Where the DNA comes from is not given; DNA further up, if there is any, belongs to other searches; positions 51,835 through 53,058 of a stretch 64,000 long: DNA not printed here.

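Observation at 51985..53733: Domain anatomy of the fusion enzyme: class II motifs and a putative Zn triad retained, tRNA-binding arm absent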

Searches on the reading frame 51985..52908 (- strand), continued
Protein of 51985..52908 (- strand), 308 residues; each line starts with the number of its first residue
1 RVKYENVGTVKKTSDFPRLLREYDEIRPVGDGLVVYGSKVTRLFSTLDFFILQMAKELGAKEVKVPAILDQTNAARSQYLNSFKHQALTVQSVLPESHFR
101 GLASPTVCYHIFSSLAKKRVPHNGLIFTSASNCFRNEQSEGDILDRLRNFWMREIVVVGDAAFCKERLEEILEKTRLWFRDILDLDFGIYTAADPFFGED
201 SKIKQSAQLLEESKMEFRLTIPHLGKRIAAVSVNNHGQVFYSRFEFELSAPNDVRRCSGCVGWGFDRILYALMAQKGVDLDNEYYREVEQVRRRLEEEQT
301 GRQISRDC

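Call 99: search_protein_families(library=pfam, proteins=[L009:3973-4842:+], max_evalue=1)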
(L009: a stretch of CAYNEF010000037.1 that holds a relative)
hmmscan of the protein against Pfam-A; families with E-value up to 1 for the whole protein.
L009:3973-4842:+ (290 aa): 1 family
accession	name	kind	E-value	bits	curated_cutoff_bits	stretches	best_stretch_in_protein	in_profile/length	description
PF13527.13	Acetyltransf_9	-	1.3e-05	25.6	25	1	3-91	1-88/127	Acetyltransferase (GNAT) domain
